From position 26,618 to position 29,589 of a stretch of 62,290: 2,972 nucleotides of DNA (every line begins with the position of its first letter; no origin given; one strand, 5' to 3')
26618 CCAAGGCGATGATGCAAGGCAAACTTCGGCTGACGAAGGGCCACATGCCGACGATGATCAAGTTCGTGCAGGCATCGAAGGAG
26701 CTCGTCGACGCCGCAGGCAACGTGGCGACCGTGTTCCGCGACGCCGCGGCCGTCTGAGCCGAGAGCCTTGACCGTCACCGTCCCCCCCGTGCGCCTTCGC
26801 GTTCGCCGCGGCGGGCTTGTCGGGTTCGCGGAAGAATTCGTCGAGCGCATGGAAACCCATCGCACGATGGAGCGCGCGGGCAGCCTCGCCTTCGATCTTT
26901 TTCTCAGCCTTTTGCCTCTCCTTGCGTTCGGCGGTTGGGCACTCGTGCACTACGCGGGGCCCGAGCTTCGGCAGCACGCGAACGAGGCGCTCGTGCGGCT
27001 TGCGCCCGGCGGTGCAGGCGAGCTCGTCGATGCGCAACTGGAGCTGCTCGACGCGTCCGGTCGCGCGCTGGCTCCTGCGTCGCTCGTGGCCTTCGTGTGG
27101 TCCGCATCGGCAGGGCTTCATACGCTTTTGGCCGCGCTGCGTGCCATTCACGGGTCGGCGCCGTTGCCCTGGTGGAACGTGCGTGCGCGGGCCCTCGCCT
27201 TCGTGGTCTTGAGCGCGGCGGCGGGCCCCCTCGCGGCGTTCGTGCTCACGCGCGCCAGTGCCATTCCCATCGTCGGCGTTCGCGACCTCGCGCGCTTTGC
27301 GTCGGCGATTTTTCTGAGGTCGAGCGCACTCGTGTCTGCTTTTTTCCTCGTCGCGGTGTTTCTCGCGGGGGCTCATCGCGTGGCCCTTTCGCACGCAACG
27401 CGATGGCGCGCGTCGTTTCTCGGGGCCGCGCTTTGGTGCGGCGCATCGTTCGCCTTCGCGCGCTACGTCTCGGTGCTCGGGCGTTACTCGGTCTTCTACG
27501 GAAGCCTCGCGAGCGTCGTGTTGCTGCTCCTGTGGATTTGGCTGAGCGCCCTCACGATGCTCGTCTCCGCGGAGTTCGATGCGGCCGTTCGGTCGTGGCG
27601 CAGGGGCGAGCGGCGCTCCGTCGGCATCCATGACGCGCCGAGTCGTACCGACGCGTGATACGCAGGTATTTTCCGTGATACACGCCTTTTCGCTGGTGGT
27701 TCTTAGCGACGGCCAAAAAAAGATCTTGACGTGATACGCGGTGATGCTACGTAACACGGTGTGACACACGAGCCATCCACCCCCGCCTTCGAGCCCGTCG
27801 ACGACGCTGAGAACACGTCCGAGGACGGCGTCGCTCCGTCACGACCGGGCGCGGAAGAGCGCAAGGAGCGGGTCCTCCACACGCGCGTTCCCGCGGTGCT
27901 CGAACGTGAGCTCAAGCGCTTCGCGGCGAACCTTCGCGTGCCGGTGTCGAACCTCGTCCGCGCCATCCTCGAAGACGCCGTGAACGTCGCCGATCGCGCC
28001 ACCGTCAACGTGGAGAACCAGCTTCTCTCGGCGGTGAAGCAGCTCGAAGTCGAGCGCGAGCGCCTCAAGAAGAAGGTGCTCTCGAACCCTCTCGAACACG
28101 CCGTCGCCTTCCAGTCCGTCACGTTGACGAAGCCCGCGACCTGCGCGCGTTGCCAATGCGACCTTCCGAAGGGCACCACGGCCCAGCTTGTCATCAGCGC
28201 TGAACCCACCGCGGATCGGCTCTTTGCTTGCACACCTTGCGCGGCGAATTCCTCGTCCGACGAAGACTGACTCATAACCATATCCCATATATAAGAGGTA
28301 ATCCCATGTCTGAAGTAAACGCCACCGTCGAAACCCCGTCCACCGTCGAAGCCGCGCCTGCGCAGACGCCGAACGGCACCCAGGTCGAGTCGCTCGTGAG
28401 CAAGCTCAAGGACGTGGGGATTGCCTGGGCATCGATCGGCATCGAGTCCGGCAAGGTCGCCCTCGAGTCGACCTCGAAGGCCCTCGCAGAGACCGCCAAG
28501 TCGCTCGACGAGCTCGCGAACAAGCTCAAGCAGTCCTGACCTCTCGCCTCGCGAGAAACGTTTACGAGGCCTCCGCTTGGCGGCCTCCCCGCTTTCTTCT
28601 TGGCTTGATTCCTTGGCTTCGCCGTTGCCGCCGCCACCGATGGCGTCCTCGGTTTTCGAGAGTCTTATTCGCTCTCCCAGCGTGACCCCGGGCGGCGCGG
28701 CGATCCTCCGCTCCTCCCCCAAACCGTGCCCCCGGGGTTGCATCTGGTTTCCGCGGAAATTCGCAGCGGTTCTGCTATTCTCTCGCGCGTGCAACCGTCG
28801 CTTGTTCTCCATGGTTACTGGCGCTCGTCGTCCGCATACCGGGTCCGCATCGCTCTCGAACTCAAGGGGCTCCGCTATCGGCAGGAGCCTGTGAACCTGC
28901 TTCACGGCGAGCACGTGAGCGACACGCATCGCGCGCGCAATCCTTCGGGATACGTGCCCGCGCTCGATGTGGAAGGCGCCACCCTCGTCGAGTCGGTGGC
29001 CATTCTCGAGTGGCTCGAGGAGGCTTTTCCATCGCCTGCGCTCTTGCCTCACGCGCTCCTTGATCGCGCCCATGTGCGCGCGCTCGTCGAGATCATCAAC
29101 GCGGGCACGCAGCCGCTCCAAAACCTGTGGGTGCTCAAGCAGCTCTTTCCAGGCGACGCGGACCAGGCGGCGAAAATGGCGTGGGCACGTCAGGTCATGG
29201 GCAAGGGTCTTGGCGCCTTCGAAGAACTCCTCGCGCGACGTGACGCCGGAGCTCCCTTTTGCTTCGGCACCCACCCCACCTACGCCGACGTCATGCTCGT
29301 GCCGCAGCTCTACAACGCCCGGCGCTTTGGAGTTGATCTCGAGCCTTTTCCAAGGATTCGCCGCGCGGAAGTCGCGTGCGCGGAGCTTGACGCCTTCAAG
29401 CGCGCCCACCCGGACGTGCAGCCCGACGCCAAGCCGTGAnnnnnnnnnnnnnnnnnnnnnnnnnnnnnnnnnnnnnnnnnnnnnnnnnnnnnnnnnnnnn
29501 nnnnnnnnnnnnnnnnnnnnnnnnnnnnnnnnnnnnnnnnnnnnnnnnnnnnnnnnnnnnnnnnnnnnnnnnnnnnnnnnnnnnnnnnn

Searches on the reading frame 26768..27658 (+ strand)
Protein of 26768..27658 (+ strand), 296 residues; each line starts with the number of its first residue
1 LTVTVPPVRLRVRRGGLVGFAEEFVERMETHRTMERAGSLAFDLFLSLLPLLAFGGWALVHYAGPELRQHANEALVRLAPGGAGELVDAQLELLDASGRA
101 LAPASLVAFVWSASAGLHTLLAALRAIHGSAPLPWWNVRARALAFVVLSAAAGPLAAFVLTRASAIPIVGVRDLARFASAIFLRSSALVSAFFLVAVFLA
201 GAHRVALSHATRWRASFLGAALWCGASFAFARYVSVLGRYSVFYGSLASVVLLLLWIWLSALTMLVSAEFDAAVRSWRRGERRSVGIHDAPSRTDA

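Call 72: search_protein_families(library=pfam, proteins=[window:26768-27658:+], max_evalue=0.001)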
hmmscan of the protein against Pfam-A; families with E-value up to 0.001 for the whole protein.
window:26768-27658:+ (296 aa): 1 family
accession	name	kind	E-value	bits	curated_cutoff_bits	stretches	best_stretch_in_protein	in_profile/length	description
PF03631.20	Virul_fac_BrkB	-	1.3e-31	110.7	33.7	1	31-276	3-257/259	Virulence factor BrkB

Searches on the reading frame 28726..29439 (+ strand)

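Call 72: search_protein_families(library=pfam, proteins=[window:28726-29439:+], max_evalue=0.001)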
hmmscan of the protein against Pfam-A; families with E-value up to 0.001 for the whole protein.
window:28726-29439:+ (237 aa): 5 families
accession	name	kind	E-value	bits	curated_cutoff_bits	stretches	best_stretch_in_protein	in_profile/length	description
PF13417.12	GST_N_3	-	1.8e-13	51.1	22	1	28-104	1-74/75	Glutathione S-transferase, N-terminal domain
PF13409.12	GST_N_2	-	1.4e-12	48.5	25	1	34-99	2-69/70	Glutathione S-transferase, N-terminal domain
PF02798.26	GST_N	-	1.8e-12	47.8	20.9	1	26-98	3-75/76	Glutathione S-transferase, N-terminal domain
PF13410.11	GST_C_2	-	5.1e-08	33.3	24.9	1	154-213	7-65/69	Glutathione S-transferase, C-terminal domain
PF14497.11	GST_C_3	-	9.2e-05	23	21.6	1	144-200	15-71/104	Glutathione S-transferase, C-terminal domain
